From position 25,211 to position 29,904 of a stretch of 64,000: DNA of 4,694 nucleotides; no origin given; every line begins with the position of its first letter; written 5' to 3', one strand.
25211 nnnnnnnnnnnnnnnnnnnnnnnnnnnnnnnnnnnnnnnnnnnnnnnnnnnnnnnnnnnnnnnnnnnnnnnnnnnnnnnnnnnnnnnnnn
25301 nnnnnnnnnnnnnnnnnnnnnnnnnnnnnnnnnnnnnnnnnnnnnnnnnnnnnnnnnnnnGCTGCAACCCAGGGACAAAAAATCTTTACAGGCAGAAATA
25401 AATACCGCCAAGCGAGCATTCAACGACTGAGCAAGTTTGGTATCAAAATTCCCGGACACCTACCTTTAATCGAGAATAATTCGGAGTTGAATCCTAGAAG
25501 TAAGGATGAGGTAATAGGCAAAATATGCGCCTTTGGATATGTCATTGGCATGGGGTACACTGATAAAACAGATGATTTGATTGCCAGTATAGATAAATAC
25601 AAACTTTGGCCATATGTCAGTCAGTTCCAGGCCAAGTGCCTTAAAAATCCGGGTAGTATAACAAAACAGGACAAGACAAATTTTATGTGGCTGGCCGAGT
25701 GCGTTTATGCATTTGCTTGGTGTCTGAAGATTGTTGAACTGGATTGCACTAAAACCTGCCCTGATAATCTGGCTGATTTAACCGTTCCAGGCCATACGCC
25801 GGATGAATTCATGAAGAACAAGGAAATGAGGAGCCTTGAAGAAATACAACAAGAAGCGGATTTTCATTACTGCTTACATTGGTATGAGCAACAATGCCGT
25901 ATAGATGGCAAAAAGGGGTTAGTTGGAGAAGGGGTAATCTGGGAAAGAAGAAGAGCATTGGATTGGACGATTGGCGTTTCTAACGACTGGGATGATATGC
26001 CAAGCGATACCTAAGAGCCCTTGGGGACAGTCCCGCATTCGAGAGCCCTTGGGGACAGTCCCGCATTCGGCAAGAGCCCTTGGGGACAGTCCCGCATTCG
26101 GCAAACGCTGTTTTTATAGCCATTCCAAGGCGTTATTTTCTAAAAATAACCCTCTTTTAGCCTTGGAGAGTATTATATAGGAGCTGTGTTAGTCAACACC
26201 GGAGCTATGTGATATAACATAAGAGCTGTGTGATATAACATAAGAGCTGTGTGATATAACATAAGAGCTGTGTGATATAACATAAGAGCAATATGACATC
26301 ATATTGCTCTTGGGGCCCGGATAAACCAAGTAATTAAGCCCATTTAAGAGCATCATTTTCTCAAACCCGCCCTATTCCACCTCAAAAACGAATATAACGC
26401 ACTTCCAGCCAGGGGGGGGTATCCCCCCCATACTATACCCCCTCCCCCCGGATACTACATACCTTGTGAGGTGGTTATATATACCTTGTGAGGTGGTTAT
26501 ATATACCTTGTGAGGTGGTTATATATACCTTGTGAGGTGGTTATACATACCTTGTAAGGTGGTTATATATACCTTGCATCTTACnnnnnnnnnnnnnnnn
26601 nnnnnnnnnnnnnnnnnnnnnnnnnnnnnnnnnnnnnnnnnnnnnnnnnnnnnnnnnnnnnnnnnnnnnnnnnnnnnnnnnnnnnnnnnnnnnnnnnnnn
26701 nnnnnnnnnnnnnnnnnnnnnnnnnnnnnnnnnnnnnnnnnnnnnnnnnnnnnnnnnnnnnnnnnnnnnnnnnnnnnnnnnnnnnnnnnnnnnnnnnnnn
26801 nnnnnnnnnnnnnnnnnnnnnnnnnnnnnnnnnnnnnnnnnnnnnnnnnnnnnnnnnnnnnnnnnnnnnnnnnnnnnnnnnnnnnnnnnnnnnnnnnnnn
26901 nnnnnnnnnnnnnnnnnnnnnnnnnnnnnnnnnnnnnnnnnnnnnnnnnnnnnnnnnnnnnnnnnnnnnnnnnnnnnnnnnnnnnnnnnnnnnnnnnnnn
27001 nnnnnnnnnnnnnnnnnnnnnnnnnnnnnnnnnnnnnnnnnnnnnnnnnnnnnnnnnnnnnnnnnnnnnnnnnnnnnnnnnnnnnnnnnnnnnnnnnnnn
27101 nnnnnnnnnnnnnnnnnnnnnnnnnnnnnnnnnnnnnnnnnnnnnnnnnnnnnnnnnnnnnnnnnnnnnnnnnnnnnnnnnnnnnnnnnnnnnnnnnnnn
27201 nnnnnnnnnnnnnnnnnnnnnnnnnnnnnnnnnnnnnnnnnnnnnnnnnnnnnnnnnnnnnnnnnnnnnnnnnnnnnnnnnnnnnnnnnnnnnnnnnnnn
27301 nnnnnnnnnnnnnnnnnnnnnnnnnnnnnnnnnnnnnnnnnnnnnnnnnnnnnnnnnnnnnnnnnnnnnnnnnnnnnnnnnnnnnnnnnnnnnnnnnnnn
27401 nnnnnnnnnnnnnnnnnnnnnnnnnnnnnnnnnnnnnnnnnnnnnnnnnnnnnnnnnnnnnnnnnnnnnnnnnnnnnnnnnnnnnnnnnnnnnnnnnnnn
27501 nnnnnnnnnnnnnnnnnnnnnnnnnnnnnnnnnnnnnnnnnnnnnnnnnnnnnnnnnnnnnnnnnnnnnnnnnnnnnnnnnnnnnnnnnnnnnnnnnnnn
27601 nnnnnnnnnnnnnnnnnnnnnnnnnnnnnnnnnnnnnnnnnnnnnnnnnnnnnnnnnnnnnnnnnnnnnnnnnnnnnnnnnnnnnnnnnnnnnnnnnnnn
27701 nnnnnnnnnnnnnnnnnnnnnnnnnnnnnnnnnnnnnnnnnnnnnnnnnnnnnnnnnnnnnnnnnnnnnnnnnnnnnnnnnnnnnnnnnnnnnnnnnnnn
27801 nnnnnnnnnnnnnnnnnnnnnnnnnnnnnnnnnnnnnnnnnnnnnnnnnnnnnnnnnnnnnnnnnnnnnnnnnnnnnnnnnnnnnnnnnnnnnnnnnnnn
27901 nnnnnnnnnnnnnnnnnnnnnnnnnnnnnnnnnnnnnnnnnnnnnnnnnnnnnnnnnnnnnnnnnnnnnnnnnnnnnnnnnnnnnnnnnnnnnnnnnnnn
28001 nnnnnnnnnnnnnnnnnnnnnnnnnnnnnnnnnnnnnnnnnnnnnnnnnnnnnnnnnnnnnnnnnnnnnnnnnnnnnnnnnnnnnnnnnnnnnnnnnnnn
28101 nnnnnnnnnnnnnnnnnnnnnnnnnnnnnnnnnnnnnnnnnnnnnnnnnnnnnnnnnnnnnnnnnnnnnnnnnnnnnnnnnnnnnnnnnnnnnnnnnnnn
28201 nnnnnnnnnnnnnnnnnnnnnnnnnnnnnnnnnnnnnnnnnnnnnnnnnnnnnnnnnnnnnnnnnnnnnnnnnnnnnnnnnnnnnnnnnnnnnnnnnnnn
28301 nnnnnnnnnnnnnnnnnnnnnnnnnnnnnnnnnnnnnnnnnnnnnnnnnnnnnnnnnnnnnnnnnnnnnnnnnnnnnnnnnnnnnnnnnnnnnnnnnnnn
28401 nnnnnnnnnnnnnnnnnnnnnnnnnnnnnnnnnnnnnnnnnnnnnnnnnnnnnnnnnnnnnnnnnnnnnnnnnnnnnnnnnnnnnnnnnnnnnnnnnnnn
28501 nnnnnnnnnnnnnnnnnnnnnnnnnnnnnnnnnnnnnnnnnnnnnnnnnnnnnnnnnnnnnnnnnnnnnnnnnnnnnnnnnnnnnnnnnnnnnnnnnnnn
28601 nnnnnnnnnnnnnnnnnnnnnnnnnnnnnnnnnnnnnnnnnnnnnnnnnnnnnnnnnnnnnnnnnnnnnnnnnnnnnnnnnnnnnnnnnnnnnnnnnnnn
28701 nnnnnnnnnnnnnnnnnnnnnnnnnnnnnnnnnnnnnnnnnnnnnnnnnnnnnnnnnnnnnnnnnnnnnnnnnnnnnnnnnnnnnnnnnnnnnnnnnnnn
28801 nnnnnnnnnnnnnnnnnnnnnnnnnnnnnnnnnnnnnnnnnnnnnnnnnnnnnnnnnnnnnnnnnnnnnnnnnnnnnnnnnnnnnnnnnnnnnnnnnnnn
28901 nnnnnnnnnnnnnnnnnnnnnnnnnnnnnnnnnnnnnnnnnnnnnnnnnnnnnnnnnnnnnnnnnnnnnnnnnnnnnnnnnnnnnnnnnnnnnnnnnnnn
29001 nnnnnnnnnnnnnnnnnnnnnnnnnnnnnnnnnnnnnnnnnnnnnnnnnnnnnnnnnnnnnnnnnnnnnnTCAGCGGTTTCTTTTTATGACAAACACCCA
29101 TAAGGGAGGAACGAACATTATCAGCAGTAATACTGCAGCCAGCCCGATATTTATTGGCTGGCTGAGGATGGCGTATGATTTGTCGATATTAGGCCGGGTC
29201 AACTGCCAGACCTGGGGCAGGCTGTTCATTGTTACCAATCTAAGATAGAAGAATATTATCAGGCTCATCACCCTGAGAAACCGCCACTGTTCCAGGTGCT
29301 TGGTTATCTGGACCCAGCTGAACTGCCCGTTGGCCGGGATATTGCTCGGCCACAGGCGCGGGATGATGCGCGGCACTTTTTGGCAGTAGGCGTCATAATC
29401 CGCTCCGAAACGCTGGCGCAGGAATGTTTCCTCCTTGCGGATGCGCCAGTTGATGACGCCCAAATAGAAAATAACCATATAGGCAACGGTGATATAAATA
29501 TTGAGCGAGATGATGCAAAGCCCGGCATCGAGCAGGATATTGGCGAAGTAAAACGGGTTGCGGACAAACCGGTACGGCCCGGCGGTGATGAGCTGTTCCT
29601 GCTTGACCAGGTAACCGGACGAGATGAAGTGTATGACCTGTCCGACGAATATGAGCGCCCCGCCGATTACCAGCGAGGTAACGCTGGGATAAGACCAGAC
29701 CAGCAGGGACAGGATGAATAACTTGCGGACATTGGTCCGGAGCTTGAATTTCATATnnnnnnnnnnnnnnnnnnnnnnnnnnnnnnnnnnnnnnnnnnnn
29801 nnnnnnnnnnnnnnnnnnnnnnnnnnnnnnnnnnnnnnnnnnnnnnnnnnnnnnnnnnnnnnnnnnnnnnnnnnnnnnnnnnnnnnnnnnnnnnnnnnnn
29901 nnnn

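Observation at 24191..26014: Low-GC lone gene encoding a 607-aa RDD-domain membrane protein with a DUF4272-like C-terminus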

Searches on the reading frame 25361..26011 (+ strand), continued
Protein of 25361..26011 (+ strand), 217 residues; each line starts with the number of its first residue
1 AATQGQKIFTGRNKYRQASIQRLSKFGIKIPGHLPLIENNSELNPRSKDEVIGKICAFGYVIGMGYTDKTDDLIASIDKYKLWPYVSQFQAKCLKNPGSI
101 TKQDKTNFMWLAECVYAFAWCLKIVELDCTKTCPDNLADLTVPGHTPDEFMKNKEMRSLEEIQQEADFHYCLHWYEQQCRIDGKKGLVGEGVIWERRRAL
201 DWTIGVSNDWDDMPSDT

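Call 110: get_annotated_region(hit=H3, flank=6000)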
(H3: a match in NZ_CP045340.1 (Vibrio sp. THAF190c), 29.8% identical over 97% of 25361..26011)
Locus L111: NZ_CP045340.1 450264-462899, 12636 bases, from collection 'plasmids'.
description: Vibrio sp. THAF190c plasmid pTHAF190c_b, complete sequence
organism: Vibrio sp. THAF190c (NCBI taxid 2587865)
taxonomy: Bacteria; Pseudomonadota; Gammaproteobacteria; Vibrionales; Vibrionaceae; Vibrio; Vibrio sp. THAF190c
host: -; source: pure culture,Surface of a polyethylene microplastic particle present in tank 6 of a marine aquarium ...; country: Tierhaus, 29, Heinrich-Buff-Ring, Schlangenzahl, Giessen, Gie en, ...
typing (MOB-suite, as given by PLSDB): non-mobilizable
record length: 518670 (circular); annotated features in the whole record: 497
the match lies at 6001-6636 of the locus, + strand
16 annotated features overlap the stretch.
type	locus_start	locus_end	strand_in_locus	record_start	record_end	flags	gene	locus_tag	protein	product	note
CDS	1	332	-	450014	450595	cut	-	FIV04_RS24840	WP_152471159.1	HD domain-containing protein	-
CDS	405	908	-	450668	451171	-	-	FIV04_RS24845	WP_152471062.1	YgjV family protein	-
CDS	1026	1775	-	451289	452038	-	-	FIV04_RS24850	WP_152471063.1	carbon-nitrogen hydrolase family protein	-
CDS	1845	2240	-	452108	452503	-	-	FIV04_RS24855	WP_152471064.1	DUF3465 domain-containing protein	-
CDS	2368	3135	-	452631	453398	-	-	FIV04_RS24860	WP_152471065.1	nucleotidyltransferase domain-containing protein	-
CDS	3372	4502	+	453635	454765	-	-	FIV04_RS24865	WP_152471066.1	aldo/keto reductase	-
CDS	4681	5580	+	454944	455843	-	-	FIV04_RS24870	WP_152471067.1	LysR family transcriptional regulator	-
CDS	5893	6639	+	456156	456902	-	-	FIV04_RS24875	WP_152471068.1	DUF4272 domain-containing protein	-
CDS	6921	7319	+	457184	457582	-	-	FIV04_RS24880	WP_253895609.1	hypothetical protein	-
CDS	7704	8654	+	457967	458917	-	-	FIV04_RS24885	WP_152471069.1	NAD(P)H-dependent oxidoreductase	-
CDS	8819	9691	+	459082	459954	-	-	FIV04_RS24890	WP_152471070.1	protein-ADP-ribose hydrolase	-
CDS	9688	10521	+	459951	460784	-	-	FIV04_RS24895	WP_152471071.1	NAD-dependent protein deacetylase of SIR2 family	-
CDS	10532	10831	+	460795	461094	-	-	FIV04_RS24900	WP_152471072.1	DUF1330 domain-containing protein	-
CDS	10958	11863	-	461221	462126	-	-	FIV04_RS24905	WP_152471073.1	LysR family transcriptional regulator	-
CDS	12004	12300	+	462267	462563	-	-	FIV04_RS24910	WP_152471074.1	putative quinol monooxygenase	-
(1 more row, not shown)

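Call 118: search_protein_families(library=pfam, proteins=[L015:1648-2508:+, L015:2724-3161:+, L015:3521-3976:+, L015:4066-4425:+, L015:5910-6383:+], max_evalue=0.05)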
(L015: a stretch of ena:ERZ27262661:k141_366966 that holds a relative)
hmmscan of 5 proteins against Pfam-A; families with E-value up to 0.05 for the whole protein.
L015:1648-2508:+ (287 aa): 0 families

L015:2724-3161:+ (146 aa): 0 families

L015:3521-3976:+ (152 aa): 0 families

L015:4066-4425:+ (120 aa): 0 families

L015:5910-6383:+ (158 aa): 1 family
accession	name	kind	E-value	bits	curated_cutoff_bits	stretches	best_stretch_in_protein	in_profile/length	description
PF01850.27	PIN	-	0.037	15.1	23.6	0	5-118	2-109/120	PIN domain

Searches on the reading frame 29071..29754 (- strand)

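Call 21: search_protein_families(library=pfam, proteins=[window:29071-29754:-], max_evalue=0.00001)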
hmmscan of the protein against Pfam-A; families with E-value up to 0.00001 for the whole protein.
window:29071-29754:- (227 aa): 3 families
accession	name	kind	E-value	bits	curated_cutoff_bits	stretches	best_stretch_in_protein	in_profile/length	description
PF04191.18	PEMT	-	1.2e-08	35.8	25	1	43-118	30-104/105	Phospholipid methyltransferase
PF04140.19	ICMT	-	1.3e-08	35.6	24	1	50-113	30-94/95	Isoprenylcysteine carboxyl methyltransferase (ICMT) family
PF01222.22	ERG4_ERG24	-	5.8e-08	32.4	27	1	53-133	349-430/432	Ergosterol biosynthesis ERG4/ERG24 family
